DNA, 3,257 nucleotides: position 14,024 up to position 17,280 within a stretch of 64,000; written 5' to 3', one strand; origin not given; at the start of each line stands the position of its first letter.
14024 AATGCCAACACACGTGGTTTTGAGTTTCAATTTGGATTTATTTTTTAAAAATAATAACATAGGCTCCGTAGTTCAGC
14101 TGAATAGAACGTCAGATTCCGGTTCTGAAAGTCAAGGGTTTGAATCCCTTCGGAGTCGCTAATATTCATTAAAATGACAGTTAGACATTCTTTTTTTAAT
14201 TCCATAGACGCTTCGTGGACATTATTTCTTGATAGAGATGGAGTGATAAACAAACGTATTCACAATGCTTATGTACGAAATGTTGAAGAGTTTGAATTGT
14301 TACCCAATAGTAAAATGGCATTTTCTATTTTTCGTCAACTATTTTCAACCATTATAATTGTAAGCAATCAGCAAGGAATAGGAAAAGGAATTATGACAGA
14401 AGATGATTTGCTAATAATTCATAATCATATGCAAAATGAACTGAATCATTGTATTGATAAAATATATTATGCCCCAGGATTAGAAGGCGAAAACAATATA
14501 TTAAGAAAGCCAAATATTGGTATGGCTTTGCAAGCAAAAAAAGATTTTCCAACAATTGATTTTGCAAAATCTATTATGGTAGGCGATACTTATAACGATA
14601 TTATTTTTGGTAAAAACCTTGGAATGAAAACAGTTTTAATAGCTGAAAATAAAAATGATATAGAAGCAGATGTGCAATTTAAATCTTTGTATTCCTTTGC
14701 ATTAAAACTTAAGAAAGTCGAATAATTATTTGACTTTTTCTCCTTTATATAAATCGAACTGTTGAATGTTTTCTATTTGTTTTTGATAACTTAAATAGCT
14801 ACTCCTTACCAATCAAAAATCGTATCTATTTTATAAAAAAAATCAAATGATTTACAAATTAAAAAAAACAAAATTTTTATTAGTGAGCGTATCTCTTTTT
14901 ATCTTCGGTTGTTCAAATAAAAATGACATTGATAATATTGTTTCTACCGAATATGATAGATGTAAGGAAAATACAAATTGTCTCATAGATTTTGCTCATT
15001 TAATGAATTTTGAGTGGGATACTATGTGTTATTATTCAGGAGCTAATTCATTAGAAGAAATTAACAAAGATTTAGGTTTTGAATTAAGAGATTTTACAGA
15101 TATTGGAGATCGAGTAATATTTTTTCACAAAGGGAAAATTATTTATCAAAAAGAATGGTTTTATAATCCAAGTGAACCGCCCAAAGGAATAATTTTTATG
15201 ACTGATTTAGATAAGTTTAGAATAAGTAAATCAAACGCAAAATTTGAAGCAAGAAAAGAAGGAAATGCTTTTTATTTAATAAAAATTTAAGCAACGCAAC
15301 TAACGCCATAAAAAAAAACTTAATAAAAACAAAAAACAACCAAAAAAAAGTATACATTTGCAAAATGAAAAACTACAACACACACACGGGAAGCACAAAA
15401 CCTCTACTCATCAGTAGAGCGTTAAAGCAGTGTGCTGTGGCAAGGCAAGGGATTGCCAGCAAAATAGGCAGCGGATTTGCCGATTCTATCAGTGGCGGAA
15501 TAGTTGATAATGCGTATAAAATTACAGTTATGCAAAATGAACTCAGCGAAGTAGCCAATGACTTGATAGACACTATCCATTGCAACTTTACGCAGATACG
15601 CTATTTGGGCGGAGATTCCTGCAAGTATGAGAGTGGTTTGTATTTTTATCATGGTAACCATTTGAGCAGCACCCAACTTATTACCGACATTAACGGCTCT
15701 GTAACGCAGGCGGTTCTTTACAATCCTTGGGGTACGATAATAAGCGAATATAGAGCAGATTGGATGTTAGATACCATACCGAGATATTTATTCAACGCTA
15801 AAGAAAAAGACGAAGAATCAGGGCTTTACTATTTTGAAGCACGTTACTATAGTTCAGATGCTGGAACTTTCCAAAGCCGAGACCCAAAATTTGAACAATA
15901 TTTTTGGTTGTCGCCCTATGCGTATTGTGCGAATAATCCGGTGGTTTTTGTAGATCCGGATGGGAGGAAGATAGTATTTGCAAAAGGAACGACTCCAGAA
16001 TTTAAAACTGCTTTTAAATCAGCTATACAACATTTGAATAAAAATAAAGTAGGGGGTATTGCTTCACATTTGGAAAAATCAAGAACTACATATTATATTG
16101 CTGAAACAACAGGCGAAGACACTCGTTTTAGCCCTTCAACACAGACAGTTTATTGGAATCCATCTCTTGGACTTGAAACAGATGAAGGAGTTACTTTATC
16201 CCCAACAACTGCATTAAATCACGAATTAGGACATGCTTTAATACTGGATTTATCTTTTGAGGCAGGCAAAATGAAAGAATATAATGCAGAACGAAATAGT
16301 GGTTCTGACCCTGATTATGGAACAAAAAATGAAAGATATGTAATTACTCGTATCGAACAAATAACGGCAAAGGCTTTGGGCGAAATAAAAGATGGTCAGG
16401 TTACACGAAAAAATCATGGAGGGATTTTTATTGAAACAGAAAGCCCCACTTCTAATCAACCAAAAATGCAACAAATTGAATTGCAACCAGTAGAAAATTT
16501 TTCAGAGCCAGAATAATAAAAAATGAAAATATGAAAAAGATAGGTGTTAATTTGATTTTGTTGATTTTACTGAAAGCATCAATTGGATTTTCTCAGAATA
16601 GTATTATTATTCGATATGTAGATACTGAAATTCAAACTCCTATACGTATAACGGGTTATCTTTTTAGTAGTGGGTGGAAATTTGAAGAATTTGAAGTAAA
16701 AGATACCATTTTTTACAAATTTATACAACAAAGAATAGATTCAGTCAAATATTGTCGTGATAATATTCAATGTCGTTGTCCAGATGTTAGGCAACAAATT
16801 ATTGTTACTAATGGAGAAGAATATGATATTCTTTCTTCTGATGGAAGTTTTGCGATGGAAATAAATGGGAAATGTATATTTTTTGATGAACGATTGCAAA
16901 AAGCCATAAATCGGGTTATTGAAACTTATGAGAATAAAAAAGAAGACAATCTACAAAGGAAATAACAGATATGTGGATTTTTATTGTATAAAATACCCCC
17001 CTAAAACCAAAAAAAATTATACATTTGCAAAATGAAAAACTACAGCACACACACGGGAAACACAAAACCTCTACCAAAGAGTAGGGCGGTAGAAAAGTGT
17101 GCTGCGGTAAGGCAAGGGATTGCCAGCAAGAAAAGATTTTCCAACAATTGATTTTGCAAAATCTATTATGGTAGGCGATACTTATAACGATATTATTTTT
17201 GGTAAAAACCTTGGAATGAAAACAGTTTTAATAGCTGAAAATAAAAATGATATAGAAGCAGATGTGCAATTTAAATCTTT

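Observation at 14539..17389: Toxin/immunity insertion bracketed by a perfect ~259-bp direct duplication that keeps two abutting convergent genes intact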

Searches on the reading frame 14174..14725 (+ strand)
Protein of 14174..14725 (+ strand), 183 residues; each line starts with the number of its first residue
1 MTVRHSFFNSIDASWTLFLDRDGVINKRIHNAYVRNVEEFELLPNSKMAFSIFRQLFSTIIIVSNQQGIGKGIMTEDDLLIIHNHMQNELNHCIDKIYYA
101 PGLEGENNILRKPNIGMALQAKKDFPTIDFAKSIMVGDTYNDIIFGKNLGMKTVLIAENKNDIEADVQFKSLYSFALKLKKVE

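Call 6: search_protein_families(library=pfam, proteins=[window:14174-14725:+], max_evalue=0.01)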
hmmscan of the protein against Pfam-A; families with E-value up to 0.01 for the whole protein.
window:14174-14725:+ (183 aa): 4 families
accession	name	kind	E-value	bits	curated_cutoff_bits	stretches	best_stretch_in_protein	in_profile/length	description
PF13242.12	Hydrolase_like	-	4.5e-10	39.7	22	1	110-164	2-56/75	HAD-hyrolase-like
PF08645.17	PNK3P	-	2.8e-08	34.1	22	1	27-155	14-131/161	Polynucleotide kinase 3 phosphatase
PF13419.12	HAD_2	-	7.5e-07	29.9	23.8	1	51-155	79-177/178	Haloacid dehalogenase-like hydrolase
PF00702.32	Hydrolase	-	8e-05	23.6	26.4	1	65-150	111-191/191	haloacid dehalogenase-like hydrolase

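Call 10: find_encoding_contigs(protein=window:14174-14725:+, flank=10000, max_places=10)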
Protein window:14174-14725:+ (183 aa): no gene with exactly this product is on record in the collection.

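Call 30: search_protein_families(library=ncbifam, proteins=[window:14174-14725:+], max_evalue=0.001)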
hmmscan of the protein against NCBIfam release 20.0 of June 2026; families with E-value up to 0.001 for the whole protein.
window:14174-14725:+ (183 aa): 15 families
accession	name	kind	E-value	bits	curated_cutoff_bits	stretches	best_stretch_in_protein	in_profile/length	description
TIGR01656.1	Histidinol-ppas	subfamily_domain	2.4e-30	105.4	84.15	1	15-157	1-147/149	histidinol-phosphate phosphatase domain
NF006506.0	PRK08942.1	equivalog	1.3e-29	103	178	1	17-164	6-155/182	D-glycero-beta-D-manno-heptose 1,7-bisphosphate 7-phosphatase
NF050049.1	HBPPhtaseGmhB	domain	9.8e-27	93.8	250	1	16-176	5-164/171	D-glycero-alpha-D-manno-heptose-1,7-bisphosphate 7-phosphatase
TIGR01662.1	HAD-SF-IIIA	subfamily_domain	4.3e-25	88.4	44.6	1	15-157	1-139/141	HAD-IIIA family hydrolase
TIGR00213.1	GmhB_yaeD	subfamily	2.4e-21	76.2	149.6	1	16-161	3-155/176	D-glycero-beta-D-manno-heptose 1,7-bisphosphate 7-phosphatase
NF003937.0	PRK05446.1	equivalog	7e-18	64.7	443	1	16-163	5-155/355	bifunctional histidinol-phosphatase/imidazoleglycerol-phosphate dehydratase HisB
NF005264.0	PRK06769.1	equivalog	1.5e-17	63.9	217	1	16-157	6-137/175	HAD-IIIA family hydrolase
TIGR01261.1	hisB_Nterm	equivalog_domain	2.1e-14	53.4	140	1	16-160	3-150/161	histidinol-phosphatase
TIGR01460.1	HAD-SF-IIA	subfamily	3.7e-06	26.9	100.15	1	101-156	185-243/246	HAD-IIA family hydrolase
TIGR01993.1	Pyr-5-nucltdase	equivalog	1.9e-05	24.6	142.9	1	90-155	120-182/183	pyrimidine 5'-nucleotidase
TIGR01452.1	PGP_euk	subfamily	2.9e-05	23.6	201.95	1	117-164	207-254/279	phosphoglycolate/pyridoxal phosphate family phosphatase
TIGR01664.1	DNA-3'-Pase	equivalog_domain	3.6e-05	23.7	107.65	1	24-151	24-157/167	DNA 3'-phosphatase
TIGR02253.1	CTE7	subfamily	0.00012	21.9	169.75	1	110-165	148-203/221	TIGR02253 family HAD-type hydrolase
NF009804.0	PRK13288.1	equivalog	0.00012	21.6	218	1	129-161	154-186/215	pyrophosphatase PpaX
TIGR01422.2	phosphonatase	equivalog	0.00015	21.2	220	1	113-163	156-206/251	phosphonoacetaldehyde hydrolase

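Call 37: find_homologous_proteins(query=window:14174-14725:+, max_evalue=1e-40)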
Query window:14174-14725:+ (183 aa): 3363 proteins with E <= 1e-40 among 8000 candidates; the best 120 are listed.
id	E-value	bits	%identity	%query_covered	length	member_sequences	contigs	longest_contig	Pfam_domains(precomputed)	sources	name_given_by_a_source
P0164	4.3e-116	403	100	100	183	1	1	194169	PF13419.13,PF08645.18,PF13242.13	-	-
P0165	4.8e-86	305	76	98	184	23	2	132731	PF13419.13,PF08645.18,PF13242.13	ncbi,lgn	-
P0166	3.9e-68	247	64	96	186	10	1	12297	PF13419.13,PF00702.33,PF08645.18,PF13242.13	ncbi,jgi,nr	ncbi:MAG: HAD-IIIA family hydrolase [Bacteroidales bacterium]|jgi:histidinol-phosphate phosphatase f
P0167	1.7e-67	244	64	96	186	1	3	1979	PF13419.13,PF00702.33,PF08645.18,PF13242.13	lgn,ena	-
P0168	6.5e-65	236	62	96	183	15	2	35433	PF13419.13,PF08645.18,PF13242.13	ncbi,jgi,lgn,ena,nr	ncbi:MAG TPA: HAD-IIIA family hydrolase [Bacteroidales bacterium]|nr:HAD-IIIA family hydrolase [Bact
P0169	9.3e-63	229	62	96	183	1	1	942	PF13419.13,PF08645.18,PF13242.13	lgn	-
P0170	4.4e-61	224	58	98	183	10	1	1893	PF13419.13,PF00702.33,PF08645.18,PF13242.13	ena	-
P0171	4.7e-61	224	60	97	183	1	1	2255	PF13419.13,PF08645.18,PF13242.13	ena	-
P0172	1.9e-60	222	59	96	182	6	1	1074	PF08645.18,PF13242.13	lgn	-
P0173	1.0e-59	219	57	95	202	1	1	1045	PF08645.18,PF13242.13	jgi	jgi:histidinol-phosphate phosphatase family protein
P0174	1.7e-59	218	56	95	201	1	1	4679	PF08645.18,PF13242.13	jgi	jgi:histidinol-phosphate phosphatase family protein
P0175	6.5e-59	217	57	98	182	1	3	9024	PF13419.13,PF08645.18,PF13242.13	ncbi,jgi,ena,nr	ncbi:MAG: HAD family hydrolase [Bacteroidales bacterium]|jgi:histidinol-phosphate phosphatase family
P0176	7.8e-59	216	57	99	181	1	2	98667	PF08645.18,PF13242.13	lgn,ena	-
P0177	1.4e-58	215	57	96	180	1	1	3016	PF13419.13,PF08645.18,PF13242.13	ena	-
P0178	1.2e-57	212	56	93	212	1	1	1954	PF08645.18,PF13242.13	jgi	jgi:D-glycero-D-manno-heptose 1,7-bisphosphate phosphatase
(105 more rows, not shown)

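Call 38: find_encoding_contigs(protein=P0165, flank=6000, max_places=10)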
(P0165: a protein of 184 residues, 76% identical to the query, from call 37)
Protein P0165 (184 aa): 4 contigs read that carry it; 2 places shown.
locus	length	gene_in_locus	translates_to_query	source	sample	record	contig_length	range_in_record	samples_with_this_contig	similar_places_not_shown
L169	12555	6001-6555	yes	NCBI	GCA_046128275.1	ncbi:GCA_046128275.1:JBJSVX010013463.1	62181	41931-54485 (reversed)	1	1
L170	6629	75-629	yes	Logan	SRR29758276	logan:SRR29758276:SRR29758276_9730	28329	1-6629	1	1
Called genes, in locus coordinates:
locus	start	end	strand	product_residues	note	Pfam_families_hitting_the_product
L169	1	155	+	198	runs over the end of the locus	PF07638:Sigma70_ECF (weak), PF04542:Sigma70_r2, PF08281:Sigma70_r4_2, PF04545:Sigma70_r4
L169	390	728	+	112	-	PF01245:Ribosomal_L19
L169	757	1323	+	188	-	PF08207:EFP_N, PF01132:EFP, PF09285:Elong-fact-P_C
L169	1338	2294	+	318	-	PF04613:LpxD, PF21711:DCTN5 (weak), PF25084:LbH_EIF2B (weak), PF07959:Fucose_pyrophosphorylase (faint), PF25087:GMPPB_C, PF00132:Hexapep, PF25087:GMPPB_C (weak), PF00132:Hexapep (weak), +1 more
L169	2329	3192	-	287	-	-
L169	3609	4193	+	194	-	PF01381:HTH_3 (weak), PF12844:HTH_19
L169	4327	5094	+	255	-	PF08032:SpoU_sub_bind, PF00588:SpoU_methylase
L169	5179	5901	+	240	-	PF13568:OMP_b-brl_2 (weak)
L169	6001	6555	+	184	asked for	PF08645:PNK3P, PF13419:HAD_2 (weak), PF13242:Hydrolase_like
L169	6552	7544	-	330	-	PF01464:SLT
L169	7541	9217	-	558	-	PF00005:ABC_tran, PF02463:SMC_N (faint), PF13304:AAA_21 (faint), PF12848:ABC_tran_Xtn, PF00005:ABC_tran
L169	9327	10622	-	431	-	PF00919:UPF0004, PF04055:Radical_SAM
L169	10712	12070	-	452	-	PF06123:CreD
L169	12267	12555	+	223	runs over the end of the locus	PF02308:MgtC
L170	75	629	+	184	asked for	PF08645:PNK3P, PF13419:HAD_2 (weak), PF13242:Hydrolase_like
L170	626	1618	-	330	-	PF01464:SLT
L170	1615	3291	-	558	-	PF00005:ABC_tran, PF02463:SMC_N (faint), PF13304:AAA_21 (faint), PF12848:ABC_tran_Xtn, PF00005:ABC_tran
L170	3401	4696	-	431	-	PF00919:UPF0004, PF04055:Radical_SAM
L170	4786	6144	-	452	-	PF06123:CreD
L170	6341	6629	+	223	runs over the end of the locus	PF02308:MgtC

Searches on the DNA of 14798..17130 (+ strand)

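Call 63: search_dna_similar(query=window:14798-17130:+, collection=plasmids, mode=distant, max_rows=10)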
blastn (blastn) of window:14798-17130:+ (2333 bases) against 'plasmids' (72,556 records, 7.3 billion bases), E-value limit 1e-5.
No match.

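Call 64: search_dna_similar(query=window:14798-17130:+, collection=phages, mode=distant, max_rows=10)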
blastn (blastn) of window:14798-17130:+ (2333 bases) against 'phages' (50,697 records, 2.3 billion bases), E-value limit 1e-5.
No match.

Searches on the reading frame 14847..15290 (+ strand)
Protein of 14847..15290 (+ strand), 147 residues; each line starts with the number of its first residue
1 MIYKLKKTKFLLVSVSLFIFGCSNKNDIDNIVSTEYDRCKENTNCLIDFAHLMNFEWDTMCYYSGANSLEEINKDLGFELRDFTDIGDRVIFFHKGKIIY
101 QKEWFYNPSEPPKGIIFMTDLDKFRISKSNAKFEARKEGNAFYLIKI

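Call 6: search_protein_families(library=pfam, proteins=[window:14847-15290:+], max_evalue=0.01)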
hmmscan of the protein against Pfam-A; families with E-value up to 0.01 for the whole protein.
window:14847-15290:+ (147 aa): 0 families

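Call 22: find_homologous_proteins(query=window:14847-15290:+)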
Query window:14847-15290:+ (147 aa): 43 proteins with E <= 0.001 among 56 candidates.
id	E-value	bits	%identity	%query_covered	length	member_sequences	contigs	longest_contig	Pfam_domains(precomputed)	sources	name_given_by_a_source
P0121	6.2e-88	310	94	100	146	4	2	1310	-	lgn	-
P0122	9.9e-58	212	64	96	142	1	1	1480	-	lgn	-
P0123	2.9e-56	207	62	96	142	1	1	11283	-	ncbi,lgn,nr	ncbi:MAG: hypothetical protein JXR65_10465 [Bacteroidales bacterium]|nr:hypothetical protein [Bacter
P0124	4.0e-56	207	64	95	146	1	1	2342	-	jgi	jgi:hypothetical protein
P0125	6.2e-56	206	64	96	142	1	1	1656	-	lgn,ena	-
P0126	9.6e-56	206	65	93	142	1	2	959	-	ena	-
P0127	1.5e-55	205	60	96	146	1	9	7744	-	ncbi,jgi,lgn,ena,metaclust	jgi:hypothetical protein|metaclust:\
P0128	2.5e-55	204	62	96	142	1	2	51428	-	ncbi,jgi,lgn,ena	-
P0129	5.8e-55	203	61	95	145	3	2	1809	-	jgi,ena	-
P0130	1.0e-53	199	62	96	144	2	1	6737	-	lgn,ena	-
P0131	2.2e-53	198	60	96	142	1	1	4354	-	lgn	-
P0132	6.7e-53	197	63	84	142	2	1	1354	-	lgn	-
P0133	7.0e-53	196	67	88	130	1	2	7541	-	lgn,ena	-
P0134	1.4e-52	195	62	96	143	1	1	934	-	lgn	-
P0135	1.9e-52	195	62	97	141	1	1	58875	-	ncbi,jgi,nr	ncbi:MAG: hypothetical protein LBL74_00235 [Bacteroidales bacterium]|jgi:hypothetical protein|nr:hyp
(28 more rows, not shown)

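Call 24: find_encoding_contigs(protein=P0121, flank=10000, max_places=6)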
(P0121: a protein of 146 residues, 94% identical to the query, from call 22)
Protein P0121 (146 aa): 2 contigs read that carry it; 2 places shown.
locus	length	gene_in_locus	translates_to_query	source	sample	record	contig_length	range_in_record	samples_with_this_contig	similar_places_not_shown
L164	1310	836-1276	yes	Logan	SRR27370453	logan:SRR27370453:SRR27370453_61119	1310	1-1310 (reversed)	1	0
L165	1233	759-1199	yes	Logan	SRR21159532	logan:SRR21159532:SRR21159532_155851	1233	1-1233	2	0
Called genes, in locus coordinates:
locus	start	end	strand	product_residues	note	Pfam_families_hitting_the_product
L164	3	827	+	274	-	?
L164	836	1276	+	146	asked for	-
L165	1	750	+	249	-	?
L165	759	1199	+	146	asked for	-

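Call 25: find_encoding_contigs(protein=P0128, flank=8000, max_places=3)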
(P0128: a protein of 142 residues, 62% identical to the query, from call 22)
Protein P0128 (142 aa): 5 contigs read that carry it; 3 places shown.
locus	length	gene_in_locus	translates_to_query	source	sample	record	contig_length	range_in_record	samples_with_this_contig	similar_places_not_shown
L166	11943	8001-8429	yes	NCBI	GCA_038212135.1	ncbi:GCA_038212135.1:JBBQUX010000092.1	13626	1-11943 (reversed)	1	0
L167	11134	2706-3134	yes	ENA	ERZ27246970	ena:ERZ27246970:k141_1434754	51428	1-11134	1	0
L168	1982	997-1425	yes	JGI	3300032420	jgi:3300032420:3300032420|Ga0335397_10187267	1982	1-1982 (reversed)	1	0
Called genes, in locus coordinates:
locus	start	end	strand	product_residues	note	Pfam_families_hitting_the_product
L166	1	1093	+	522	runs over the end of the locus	PF00112:Peptidase_C1, PF14326:DUF4384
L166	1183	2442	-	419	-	PF12930:DUF3836 (weak)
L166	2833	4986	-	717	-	PF02730:AFOR_N, PF01314:AFOR_C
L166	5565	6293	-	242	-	-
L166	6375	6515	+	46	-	-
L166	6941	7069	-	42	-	-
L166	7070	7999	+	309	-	PF22322:DUF6973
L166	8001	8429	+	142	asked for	-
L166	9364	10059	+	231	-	-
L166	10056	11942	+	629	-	?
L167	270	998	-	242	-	-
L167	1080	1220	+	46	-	-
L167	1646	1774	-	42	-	-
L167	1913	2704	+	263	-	PF22322:DUF6973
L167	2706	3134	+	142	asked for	-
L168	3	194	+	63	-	?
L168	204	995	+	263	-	PF22322:DUF6973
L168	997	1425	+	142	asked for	-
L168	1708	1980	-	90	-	?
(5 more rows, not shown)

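Call 30: search_protein_families(library=ncbifam, proteins=[window:14847-15290:+], max_evalue=0.001)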
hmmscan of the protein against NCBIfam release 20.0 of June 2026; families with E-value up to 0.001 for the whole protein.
window:14847-15290:+ (147 aa): 0 families
